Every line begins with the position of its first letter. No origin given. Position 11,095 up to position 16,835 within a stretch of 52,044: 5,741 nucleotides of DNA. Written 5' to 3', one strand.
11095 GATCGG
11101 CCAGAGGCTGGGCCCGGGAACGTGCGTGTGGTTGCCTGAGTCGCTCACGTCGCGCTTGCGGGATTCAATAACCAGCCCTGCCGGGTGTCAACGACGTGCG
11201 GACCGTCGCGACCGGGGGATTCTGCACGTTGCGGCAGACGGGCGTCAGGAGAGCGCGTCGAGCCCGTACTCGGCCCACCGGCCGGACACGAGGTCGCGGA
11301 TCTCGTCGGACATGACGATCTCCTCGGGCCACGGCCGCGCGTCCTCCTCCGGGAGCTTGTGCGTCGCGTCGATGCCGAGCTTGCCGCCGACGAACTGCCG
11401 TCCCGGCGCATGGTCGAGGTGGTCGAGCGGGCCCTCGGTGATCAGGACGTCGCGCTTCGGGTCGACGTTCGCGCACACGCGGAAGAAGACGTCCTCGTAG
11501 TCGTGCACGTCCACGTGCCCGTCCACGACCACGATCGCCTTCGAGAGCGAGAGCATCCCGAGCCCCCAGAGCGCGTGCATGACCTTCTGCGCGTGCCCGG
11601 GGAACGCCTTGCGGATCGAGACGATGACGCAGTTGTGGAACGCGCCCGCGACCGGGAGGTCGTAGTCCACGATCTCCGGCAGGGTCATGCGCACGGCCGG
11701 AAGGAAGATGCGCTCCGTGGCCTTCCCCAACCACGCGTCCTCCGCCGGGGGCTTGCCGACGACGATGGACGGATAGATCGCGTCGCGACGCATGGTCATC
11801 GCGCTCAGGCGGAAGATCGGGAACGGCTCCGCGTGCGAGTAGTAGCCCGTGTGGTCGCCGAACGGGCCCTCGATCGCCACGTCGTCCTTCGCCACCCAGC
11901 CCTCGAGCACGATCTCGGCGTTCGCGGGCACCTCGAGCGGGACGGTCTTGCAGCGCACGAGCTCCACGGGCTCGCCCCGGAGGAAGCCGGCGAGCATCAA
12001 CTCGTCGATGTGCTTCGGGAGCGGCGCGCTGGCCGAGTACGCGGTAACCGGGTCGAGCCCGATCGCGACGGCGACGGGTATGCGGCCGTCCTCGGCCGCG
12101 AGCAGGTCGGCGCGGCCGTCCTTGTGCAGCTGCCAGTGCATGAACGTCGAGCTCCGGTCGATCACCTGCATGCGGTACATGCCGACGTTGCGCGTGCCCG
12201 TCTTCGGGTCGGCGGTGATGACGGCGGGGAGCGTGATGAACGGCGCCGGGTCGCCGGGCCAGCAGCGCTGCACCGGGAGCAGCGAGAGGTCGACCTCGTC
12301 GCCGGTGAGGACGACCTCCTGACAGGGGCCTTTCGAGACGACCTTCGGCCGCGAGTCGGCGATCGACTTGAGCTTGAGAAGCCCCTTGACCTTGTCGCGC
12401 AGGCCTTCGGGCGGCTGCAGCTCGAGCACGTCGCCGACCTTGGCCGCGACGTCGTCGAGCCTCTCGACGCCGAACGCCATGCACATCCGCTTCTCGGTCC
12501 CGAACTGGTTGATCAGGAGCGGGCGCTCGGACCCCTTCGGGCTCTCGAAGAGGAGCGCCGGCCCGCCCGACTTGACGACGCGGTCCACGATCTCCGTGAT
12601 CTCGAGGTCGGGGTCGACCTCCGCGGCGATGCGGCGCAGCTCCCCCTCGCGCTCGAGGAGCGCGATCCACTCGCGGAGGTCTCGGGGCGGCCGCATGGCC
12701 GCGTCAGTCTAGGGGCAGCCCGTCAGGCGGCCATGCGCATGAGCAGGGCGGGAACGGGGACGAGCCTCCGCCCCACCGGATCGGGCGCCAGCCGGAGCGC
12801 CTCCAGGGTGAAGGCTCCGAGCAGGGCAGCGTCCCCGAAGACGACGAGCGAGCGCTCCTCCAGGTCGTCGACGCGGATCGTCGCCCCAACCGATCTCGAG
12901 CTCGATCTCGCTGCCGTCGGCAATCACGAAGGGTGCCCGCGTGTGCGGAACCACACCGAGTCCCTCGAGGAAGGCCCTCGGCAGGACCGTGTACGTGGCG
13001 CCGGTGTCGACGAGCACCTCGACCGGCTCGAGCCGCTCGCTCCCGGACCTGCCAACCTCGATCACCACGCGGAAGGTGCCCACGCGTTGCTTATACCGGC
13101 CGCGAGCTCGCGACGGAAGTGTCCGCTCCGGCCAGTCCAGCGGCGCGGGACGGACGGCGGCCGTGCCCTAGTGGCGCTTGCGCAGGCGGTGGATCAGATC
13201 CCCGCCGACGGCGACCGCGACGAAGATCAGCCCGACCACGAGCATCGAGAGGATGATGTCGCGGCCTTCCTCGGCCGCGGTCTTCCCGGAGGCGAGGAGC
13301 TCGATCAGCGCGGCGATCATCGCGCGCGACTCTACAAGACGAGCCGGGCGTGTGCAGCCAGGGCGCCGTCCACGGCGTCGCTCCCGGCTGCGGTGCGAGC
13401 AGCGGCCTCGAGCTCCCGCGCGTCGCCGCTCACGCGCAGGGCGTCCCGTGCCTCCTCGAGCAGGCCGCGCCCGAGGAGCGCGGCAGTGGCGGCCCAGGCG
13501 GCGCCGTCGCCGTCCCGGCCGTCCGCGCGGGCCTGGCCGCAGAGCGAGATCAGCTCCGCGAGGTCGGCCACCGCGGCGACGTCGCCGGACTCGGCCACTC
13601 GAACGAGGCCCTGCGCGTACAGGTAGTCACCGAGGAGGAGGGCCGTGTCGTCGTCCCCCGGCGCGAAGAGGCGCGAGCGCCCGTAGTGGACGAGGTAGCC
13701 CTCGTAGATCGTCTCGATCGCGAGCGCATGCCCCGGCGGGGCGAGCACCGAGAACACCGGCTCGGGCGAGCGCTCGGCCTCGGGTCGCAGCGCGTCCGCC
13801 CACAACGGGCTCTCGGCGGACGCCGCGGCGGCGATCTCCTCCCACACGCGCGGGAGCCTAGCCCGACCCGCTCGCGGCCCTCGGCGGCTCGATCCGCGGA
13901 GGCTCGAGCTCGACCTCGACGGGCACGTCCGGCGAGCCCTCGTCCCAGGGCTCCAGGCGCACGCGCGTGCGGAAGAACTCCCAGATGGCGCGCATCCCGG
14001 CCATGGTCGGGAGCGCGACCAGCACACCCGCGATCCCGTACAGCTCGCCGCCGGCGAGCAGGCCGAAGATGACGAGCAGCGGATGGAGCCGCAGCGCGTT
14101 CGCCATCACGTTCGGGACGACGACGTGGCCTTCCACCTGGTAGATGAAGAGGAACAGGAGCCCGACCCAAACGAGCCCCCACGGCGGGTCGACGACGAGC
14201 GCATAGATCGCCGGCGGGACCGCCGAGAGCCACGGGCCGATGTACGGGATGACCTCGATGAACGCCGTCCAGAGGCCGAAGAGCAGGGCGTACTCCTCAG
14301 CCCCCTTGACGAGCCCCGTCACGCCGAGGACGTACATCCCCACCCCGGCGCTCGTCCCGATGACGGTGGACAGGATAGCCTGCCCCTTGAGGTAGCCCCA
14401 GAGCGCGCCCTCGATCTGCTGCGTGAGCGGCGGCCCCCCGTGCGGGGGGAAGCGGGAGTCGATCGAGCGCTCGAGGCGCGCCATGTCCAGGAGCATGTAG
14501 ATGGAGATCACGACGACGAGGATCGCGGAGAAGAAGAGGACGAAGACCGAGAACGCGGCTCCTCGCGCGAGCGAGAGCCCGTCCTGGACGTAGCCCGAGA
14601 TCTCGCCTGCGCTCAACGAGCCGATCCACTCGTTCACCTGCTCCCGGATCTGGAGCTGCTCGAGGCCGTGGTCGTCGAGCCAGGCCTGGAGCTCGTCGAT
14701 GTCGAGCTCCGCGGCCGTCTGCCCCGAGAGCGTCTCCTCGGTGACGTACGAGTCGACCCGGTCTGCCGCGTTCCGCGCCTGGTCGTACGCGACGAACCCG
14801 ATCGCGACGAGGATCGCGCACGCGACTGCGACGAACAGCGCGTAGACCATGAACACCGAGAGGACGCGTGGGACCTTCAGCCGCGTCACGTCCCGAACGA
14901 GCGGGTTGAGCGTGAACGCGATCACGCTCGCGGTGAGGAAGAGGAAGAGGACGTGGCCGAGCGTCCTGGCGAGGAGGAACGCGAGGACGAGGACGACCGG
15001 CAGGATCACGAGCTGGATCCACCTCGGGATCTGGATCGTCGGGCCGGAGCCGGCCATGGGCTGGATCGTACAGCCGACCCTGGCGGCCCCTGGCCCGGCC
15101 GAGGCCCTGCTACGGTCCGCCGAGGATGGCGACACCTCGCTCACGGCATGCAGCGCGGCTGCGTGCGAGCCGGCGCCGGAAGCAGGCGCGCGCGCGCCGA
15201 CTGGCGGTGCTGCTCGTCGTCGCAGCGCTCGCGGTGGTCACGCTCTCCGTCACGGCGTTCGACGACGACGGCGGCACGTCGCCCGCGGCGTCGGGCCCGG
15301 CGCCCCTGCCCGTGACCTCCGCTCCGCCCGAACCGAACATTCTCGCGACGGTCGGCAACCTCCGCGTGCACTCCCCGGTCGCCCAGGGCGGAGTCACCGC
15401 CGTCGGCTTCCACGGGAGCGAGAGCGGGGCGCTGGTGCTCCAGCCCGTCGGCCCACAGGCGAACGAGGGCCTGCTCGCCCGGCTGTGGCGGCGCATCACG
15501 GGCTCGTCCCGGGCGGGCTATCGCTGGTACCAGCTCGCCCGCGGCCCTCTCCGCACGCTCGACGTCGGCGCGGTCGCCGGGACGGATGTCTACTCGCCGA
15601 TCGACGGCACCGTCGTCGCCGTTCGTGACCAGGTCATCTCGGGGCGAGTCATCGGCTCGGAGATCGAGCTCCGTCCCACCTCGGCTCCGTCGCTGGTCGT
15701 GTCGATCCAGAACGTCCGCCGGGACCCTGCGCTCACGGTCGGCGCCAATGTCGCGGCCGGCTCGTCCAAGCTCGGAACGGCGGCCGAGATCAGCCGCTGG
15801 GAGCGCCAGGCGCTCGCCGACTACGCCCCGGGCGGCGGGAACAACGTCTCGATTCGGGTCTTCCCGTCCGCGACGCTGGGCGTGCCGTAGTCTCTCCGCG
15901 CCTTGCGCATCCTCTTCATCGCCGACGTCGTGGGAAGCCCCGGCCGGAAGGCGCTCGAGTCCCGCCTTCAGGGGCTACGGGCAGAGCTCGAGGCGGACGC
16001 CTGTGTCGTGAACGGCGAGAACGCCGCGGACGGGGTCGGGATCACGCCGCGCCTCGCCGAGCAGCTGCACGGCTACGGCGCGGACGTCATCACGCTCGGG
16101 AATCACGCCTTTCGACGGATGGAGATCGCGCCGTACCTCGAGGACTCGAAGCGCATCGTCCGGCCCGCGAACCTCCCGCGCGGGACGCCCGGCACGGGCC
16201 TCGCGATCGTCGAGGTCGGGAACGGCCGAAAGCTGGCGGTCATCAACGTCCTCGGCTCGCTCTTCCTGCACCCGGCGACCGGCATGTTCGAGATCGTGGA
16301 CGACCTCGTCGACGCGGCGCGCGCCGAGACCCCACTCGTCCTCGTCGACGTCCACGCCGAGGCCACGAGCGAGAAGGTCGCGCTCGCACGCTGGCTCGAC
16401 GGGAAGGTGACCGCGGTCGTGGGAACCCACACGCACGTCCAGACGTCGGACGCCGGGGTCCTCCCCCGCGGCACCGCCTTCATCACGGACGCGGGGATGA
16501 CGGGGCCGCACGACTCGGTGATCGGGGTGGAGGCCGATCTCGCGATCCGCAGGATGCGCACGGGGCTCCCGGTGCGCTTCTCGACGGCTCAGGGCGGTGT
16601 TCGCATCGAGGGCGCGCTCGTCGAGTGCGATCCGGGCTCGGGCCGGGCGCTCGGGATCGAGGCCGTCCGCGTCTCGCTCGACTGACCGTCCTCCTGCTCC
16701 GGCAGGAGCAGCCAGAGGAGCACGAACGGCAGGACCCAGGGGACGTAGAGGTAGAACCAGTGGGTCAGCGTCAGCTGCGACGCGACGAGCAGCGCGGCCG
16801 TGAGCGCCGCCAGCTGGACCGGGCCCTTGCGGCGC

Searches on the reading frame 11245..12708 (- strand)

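Call 23: search_protein_families(library=pfam, proteins=[window:11245-12708:-], max_evalue=0.00001)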
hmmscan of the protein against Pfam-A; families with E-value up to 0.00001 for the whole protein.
window:11245-12708:- (487 aa): 3 families
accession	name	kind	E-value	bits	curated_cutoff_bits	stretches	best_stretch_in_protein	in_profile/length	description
PF01977.22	UbiD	-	7.1e-81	270.7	23.3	1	124-320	3-206/206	3-octaprenyl-4-hydroxybenzoate carboxy-lyase Rift-related domain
PF20696.2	UbiD_C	-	3.8e-41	140.5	24.2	1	326-448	2-127/127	3-octaprenyl-4-hydroxybenzoate carboxy-lyase C-terminal domain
PF20695.2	UbiD_N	-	3.3e-26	91.6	24.3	1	15-88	1-75/78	3-octaprenyl-4-hydroxybenzoate carboxy-lyase N-terminal domain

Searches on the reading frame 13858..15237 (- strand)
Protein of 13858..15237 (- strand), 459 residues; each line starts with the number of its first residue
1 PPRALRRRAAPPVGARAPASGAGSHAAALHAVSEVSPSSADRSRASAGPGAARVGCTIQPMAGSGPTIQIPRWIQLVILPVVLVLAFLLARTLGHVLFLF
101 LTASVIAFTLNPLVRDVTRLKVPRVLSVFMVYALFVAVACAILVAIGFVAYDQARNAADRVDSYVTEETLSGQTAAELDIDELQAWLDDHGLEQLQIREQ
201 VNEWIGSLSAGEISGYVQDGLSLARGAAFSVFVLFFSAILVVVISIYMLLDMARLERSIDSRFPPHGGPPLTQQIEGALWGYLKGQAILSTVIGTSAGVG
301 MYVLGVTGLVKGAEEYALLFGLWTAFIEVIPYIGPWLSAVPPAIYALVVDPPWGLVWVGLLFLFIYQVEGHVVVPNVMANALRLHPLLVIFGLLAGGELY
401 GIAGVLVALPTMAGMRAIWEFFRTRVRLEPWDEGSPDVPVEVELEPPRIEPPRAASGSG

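Call 23: search_protein_families(library=pfam, proteins=[window:13858-15237:-], max_evalue=0.00001)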
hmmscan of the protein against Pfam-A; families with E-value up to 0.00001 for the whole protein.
window:13858-15237:- (459 aa): 1 family
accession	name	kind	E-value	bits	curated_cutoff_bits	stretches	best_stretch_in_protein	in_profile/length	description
PF01594.21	AI-2E_transport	-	5.7e-56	190.5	34.3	1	77-421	2-325/327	AI-2E family transporter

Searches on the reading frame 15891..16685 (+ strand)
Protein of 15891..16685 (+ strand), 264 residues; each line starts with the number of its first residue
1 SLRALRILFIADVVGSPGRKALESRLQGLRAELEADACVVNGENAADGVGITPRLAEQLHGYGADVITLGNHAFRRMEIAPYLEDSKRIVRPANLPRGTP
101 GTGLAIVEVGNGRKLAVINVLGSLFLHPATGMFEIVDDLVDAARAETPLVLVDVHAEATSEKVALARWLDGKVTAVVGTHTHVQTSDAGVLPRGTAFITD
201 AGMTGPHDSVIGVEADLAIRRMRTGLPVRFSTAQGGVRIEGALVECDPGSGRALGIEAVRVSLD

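Call 25: search_protein_families(library=pfam, proteins=[window:15891-16685:+], max_evalue=0.00001)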
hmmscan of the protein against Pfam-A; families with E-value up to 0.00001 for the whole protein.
window:15891-16685:+ (264 aa): 2 families
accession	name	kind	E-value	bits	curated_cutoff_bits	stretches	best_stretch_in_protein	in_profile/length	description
PF13277.11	YmdB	-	8.2e-96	320.6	27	1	8-258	1-252/253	YmdB-like protein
PF00149.33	Metallophos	-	1.4e-09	39.1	21.5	1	5-183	1-190/191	Calcineurin-like phosphoesterase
